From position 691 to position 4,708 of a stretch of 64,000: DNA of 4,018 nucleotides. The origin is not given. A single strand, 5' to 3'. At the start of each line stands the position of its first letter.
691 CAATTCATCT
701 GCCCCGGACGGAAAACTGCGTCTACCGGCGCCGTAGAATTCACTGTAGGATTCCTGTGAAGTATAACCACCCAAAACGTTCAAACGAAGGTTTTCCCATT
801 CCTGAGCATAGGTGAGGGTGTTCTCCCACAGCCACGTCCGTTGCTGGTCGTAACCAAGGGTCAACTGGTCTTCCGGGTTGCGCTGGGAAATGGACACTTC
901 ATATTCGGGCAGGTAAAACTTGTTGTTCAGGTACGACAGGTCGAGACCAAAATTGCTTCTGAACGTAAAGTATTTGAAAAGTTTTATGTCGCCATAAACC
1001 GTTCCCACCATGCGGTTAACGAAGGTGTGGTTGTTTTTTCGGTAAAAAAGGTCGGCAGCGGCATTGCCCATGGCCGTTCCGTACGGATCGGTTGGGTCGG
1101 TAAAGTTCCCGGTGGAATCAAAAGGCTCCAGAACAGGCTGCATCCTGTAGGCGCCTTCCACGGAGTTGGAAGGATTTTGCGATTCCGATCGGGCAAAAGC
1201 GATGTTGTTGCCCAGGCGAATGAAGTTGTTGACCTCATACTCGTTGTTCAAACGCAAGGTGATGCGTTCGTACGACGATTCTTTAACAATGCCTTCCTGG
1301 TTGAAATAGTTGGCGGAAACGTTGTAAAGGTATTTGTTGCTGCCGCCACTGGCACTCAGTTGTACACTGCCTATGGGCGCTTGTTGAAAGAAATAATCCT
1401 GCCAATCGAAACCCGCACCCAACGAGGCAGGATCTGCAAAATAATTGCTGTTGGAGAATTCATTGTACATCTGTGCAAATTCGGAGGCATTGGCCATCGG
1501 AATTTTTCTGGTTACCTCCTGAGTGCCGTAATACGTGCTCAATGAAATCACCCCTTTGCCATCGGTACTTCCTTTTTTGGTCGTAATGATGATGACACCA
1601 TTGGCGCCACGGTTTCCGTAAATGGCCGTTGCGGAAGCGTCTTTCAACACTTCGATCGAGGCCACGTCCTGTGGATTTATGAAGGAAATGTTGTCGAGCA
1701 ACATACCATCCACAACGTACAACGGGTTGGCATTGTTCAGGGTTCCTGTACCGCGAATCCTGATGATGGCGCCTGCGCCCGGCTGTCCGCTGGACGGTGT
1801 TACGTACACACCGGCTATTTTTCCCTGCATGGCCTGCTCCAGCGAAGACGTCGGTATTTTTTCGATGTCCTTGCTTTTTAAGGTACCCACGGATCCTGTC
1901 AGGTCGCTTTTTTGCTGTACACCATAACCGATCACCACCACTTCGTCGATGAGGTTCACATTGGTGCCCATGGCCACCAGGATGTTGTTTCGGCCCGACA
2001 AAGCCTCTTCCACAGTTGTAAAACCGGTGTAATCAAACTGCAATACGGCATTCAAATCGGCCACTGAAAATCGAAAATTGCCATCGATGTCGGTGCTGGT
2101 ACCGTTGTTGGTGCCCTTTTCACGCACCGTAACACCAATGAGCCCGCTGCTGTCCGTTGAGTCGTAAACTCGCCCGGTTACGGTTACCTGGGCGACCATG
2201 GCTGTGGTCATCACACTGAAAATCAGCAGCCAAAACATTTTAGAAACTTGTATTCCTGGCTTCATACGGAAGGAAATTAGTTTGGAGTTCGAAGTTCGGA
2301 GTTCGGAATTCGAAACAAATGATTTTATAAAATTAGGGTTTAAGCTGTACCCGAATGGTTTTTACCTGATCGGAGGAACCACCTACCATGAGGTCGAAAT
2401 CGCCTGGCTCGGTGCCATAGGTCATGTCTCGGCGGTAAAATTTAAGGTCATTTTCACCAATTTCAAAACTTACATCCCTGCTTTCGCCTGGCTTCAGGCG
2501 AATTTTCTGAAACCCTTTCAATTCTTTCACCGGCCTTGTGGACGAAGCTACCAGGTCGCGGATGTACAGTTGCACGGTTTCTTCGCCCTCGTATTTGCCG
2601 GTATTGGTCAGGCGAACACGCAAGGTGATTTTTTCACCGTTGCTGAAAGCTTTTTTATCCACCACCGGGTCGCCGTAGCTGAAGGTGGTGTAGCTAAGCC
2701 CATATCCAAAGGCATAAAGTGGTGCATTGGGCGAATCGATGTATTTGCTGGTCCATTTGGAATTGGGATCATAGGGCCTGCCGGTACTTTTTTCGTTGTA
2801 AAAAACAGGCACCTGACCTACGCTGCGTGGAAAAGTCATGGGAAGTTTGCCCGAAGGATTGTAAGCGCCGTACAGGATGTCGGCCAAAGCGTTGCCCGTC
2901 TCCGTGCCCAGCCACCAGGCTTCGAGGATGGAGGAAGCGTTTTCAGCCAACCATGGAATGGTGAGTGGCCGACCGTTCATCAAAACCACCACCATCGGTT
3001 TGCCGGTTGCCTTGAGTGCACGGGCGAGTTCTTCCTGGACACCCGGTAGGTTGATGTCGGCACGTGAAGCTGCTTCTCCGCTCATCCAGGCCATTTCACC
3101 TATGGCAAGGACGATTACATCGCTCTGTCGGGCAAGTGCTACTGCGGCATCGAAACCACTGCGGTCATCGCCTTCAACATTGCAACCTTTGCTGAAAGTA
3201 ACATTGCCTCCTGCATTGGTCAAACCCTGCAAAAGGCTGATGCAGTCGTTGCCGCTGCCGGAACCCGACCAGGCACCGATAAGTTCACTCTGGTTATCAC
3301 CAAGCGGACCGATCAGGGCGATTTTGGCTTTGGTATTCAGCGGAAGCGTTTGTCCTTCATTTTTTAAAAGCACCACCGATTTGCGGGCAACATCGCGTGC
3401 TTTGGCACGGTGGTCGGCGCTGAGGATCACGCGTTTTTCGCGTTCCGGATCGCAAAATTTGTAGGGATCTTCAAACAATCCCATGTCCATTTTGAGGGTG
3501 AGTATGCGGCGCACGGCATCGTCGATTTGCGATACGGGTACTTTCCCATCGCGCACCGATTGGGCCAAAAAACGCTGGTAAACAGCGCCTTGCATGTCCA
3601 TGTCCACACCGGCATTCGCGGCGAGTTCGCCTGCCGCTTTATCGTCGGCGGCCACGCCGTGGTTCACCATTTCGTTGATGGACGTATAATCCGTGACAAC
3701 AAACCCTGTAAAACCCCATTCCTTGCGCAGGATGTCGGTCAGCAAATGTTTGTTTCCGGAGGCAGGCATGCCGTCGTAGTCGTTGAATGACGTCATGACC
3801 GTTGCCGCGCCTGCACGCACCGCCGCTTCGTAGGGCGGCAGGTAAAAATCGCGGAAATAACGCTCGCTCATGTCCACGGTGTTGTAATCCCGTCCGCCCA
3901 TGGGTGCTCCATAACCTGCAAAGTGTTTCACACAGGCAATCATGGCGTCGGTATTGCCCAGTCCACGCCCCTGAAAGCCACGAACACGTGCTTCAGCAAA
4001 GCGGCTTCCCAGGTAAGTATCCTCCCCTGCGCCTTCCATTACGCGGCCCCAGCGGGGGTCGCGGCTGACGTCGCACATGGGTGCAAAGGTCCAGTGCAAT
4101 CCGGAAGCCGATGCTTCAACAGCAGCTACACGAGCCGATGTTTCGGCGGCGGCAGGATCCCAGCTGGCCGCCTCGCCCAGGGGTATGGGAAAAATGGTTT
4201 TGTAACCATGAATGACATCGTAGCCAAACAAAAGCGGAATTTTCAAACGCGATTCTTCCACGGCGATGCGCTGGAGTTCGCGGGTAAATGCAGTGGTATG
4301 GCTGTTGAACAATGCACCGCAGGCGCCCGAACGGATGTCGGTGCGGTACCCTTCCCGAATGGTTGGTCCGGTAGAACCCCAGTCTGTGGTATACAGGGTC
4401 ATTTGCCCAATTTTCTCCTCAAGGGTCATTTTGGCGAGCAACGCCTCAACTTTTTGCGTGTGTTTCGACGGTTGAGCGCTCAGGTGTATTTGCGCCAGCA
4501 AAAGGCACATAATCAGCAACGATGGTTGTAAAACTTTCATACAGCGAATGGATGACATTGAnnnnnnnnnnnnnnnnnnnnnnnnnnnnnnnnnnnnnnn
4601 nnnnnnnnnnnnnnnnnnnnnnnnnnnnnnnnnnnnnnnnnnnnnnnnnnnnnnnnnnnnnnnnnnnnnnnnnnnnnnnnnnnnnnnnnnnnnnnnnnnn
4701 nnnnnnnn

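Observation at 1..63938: The whole window is one zero-spacer, apparently perfect 2 x 31,969-bp palindrome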

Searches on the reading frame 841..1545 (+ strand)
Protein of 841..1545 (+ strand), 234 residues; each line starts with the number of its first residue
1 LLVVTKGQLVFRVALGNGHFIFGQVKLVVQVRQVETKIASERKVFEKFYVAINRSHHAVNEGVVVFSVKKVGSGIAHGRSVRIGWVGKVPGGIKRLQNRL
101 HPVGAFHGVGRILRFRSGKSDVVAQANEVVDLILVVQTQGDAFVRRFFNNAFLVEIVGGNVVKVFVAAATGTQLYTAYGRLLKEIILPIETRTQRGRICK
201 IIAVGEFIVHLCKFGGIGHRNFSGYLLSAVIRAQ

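Call 21: search_protein_families(library=pfam, proteins=[window:841-1545:+])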
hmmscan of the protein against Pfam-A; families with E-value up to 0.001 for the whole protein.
window:841-1545:+ (234 aa): 0 families

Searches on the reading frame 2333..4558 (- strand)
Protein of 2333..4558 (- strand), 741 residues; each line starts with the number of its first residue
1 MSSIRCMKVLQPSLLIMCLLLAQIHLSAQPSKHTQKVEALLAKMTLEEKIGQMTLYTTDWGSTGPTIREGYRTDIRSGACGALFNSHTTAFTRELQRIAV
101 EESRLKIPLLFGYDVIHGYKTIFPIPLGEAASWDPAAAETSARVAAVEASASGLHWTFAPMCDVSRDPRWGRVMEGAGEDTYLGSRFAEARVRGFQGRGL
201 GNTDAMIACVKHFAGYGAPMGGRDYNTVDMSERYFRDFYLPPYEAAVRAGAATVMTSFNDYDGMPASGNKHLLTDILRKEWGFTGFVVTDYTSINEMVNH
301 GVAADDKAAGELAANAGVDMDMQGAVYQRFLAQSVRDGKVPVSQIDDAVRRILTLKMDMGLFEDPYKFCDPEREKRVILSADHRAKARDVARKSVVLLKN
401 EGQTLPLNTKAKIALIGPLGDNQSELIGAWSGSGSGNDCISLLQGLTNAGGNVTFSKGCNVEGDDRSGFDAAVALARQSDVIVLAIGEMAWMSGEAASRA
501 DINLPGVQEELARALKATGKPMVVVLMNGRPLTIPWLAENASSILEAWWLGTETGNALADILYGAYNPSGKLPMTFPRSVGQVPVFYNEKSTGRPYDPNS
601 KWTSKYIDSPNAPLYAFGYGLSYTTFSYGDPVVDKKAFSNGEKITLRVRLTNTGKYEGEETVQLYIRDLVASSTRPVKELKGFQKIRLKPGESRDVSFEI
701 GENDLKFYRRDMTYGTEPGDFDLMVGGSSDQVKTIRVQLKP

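Call 21: search_protein_families(library=pfam, proteins=[window:2333-4558:-])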
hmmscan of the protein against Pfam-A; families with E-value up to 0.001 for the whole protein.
window:2333-4558:- (741 aa): 3 families
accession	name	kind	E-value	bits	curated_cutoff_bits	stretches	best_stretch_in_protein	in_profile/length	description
PF00933.27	Glyco_hydro_3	-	1.2e-70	238.9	27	1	45-355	1-316/316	Glycosyl hydrolase family 3 N terminal domain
PF01915.27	Glyco_hydro_3_C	-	2e-58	198.1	31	1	395-623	1-200/200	Glycosyl hydrolase family 3 C-terminal domain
PF14310.12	Fn3-like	-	2.3e-24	85.8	25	1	660-729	1-71/71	Fibronectin type III-like domain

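Call 39: list_cluster_members(proteins=[P0247, window:2333-4558:-, window:4562-6727:-, window:6867-10013:-, window:10132-12066:-, window:18951-21389:+, window:30592-31926:+, window:30598-31926:+, window:15060-15953:-, window:21937-22764:+])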
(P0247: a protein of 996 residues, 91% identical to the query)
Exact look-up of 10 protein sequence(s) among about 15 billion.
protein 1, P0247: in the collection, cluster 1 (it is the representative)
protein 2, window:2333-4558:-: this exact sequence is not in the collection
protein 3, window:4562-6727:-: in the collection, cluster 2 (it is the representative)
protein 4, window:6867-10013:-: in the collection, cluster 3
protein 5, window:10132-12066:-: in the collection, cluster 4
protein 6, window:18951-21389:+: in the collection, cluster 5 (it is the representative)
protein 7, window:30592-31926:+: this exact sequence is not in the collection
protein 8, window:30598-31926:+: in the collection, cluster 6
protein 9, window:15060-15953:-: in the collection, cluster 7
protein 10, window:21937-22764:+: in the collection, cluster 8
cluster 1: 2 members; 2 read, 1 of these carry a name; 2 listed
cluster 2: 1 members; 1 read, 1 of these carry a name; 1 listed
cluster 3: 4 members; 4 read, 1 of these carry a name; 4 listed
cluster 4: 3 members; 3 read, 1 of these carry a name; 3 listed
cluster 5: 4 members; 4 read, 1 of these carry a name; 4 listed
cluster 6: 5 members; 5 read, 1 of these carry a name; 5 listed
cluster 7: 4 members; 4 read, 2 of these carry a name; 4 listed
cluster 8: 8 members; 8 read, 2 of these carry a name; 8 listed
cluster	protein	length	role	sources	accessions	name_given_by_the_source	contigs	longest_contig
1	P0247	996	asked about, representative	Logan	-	-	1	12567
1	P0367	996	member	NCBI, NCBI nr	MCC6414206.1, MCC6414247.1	MAG: TonB-dependent receptor [Saprospiraceae bacterium] | TonB-dependent receptor [Saprospiraceae bacterium]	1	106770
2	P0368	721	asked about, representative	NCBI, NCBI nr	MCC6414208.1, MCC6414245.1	MAG: prolyl oligopeptidase family serine peptidase [Saprospiraceae bacterium] | prolyl oligopeptidase family serine peptidase [Saprospiraceae bacterium]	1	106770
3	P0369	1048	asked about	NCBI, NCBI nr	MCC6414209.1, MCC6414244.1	MAG: T9SS type A sorting domain-containing protein [Saprospiraceae bacterium] | T9SS type A sorting domain-containing protein [Saprospiraceae bacterium]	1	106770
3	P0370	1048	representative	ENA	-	-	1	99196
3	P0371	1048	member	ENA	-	-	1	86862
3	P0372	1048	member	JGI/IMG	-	-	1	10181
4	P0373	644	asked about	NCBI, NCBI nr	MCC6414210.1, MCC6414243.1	MAG: T9SS type A sorting domain-containing protein [Saprospiraceae bacterium] | T9SS type A sorting domain-containing protein [Saprospiraceae bacterium]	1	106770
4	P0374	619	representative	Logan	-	-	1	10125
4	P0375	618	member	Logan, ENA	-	-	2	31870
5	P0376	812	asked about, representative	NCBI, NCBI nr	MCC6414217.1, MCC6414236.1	MAG: heavy metal translocating P-type ATPase metal-binding domain-containing protein ... | heavy metal translocating P-type ATPase metal-binding domain-containing protein ...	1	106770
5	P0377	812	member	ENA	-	-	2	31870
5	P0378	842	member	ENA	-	-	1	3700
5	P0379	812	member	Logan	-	-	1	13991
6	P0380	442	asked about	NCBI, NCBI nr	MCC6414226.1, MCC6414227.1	MAG: glucose-6-phosphate isomerase [Saprospiraceae bacterium] | glucose-6-phosphate isomerase [Saprospiraceae bacterium]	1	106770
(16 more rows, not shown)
